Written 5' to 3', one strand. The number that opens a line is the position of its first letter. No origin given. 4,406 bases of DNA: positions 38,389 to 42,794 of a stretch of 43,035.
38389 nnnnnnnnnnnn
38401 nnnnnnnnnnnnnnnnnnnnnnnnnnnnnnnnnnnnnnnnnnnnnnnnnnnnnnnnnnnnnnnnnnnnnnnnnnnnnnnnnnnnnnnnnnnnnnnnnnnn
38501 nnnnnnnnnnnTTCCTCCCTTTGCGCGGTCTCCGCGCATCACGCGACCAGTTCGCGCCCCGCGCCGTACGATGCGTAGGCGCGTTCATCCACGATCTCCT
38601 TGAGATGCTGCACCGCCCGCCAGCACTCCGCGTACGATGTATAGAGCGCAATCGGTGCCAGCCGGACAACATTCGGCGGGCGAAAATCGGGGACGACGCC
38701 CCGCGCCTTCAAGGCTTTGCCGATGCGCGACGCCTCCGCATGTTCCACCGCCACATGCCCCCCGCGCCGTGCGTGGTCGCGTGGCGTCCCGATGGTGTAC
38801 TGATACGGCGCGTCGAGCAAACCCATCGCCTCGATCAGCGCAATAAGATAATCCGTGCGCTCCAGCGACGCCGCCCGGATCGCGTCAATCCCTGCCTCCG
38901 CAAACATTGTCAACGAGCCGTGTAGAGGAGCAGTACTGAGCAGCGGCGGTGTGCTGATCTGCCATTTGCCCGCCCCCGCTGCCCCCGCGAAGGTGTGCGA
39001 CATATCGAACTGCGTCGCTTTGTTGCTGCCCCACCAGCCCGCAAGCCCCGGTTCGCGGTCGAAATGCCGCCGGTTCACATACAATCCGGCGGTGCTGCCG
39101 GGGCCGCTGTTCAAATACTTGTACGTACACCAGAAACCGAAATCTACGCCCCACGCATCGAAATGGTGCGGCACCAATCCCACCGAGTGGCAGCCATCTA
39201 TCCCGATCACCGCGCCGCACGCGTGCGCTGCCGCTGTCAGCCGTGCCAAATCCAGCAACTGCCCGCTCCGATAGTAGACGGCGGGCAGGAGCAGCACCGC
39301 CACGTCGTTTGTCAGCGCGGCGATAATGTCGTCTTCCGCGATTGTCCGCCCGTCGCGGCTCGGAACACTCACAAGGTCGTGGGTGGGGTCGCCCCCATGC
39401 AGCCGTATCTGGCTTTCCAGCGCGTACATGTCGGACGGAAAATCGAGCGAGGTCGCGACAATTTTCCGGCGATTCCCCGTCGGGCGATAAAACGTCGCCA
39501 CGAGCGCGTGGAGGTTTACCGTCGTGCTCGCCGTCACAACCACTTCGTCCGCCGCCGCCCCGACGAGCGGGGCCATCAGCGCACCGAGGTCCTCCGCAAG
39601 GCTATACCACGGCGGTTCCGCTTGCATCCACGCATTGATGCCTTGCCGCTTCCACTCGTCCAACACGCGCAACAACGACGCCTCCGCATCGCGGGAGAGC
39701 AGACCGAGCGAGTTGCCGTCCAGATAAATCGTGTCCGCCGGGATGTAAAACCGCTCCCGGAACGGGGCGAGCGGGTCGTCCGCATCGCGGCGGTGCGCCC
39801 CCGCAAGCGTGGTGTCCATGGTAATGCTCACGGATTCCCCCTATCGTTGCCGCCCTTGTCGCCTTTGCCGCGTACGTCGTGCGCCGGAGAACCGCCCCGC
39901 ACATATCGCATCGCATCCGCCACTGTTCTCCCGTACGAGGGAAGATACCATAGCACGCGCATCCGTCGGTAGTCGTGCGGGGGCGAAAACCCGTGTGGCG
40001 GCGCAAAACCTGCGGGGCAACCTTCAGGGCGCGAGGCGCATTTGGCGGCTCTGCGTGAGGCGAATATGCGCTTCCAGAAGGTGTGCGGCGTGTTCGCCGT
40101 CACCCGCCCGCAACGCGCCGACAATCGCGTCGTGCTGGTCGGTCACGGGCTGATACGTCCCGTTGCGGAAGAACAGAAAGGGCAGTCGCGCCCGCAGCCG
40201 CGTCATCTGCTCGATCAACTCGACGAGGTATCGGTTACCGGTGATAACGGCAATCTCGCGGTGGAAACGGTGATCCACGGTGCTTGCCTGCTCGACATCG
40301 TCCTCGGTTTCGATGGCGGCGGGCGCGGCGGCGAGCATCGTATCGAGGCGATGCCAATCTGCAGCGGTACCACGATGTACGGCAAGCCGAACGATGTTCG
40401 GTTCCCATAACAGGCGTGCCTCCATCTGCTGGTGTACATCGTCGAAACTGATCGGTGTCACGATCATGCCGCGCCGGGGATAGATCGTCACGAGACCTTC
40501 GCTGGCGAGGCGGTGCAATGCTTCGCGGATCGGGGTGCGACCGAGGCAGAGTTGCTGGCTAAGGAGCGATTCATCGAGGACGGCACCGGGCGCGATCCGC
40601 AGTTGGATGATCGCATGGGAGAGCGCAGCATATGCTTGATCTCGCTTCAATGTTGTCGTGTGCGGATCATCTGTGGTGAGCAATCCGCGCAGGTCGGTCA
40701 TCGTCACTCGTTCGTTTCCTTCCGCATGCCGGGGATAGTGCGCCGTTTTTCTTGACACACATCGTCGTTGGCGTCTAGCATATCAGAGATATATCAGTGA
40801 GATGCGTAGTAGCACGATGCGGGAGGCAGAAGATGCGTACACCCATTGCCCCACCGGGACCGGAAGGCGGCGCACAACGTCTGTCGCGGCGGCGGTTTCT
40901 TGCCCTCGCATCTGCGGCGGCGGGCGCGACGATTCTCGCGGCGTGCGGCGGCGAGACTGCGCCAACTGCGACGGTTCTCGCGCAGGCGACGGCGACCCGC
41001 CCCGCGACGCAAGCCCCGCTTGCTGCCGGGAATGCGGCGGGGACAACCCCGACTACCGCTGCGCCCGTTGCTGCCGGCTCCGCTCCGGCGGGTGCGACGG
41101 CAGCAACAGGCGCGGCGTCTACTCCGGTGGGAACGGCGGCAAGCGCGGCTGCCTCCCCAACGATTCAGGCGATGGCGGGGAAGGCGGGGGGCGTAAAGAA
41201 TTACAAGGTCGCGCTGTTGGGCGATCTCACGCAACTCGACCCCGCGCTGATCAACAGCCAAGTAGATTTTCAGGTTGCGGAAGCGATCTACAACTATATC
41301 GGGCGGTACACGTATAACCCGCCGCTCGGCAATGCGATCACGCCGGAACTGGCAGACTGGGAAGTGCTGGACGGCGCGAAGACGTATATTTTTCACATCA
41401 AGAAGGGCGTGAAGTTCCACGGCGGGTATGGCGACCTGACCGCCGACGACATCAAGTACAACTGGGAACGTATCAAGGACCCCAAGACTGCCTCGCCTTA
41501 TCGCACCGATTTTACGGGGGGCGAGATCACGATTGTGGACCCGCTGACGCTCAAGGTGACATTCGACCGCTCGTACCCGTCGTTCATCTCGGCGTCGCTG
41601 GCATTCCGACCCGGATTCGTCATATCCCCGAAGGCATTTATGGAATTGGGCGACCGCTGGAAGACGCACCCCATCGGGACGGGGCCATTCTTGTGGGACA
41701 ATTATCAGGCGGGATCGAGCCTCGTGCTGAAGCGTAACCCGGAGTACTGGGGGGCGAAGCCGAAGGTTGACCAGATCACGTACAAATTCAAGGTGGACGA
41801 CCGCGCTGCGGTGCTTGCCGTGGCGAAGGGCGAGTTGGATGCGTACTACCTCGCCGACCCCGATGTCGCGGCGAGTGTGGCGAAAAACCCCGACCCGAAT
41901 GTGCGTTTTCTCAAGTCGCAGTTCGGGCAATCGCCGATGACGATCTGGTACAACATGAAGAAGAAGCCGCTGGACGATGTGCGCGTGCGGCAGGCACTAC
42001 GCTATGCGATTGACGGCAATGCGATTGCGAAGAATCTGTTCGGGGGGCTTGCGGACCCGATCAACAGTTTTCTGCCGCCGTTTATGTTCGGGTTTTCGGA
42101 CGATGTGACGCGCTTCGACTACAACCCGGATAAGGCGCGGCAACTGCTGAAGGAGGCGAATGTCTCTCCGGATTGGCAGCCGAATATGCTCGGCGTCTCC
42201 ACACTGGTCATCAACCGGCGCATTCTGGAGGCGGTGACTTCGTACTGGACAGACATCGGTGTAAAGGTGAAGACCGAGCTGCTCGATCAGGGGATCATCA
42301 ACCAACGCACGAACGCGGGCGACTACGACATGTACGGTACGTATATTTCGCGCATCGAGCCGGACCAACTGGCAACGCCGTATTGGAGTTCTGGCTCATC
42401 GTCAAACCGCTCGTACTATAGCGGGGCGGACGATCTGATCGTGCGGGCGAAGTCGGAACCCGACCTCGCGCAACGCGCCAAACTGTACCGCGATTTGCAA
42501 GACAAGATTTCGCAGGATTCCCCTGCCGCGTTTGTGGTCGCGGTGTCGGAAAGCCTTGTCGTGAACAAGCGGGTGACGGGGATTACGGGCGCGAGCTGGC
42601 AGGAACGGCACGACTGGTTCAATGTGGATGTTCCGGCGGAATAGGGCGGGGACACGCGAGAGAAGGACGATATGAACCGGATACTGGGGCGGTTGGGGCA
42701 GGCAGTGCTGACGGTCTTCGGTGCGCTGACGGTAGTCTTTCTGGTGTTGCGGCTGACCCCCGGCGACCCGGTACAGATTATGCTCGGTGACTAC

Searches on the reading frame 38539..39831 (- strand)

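Call 26: search_protein_families(library=pfam, proteins=[window:38539-39831:-], max_evalue=0.001)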
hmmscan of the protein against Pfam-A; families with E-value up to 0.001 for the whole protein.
window:38539-39831:- (430 aa): 2 families
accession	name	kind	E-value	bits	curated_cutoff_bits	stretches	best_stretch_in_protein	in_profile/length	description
PF22580.2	KYNU_C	-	3.1e-29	101.2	27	1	318-410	1-90/90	Kynureninase C-terminal domain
PF00266.25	Aminotran_5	-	1.5e-16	60.8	21.5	1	55-379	21-333/371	Aminotransferase class-V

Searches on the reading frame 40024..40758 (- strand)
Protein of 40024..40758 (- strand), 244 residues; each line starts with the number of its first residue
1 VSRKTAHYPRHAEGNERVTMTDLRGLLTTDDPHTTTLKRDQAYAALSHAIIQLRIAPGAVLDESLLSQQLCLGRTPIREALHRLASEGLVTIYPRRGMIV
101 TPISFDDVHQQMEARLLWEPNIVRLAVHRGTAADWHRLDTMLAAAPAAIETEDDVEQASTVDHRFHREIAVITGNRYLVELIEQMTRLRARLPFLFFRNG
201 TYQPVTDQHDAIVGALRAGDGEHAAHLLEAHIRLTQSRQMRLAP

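Call 26: search_protein_families(library=pfam, proteins=[window:40024-40758:-], max_evalue=0.001)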
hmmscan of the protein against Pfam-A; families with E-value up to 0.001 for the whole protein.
window:40024-40758:- (244 aa): 2 families
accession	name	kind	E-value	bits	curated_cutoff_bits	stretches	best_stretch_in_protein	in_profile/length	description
PF07729.17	FCD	-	1.5e-21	77.6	24.3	1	112-233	3-124/125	FCD domain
PF00392.27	GntR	-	2.4e-15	56.4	27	1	39-100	2-64/64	Bacterial regulatory proteins, gntR family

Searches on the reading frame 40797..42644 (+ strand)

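Call 56: search_protein_families(library=pfam, proteins=[window:40797-42644:+], max_evalue=0.001)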
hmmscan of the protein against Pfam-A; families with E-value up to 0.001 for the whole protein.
window:40797-42644:+ (615 aa): 1 family
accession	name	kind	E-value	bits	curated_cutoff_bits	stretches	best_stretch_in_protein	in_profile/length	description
PF00496.27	SBP_bac_5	-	3e-83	280.4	32.4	1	182-535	3-364/368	Bacterial extracellular solute-binding proteins, family 5 Middle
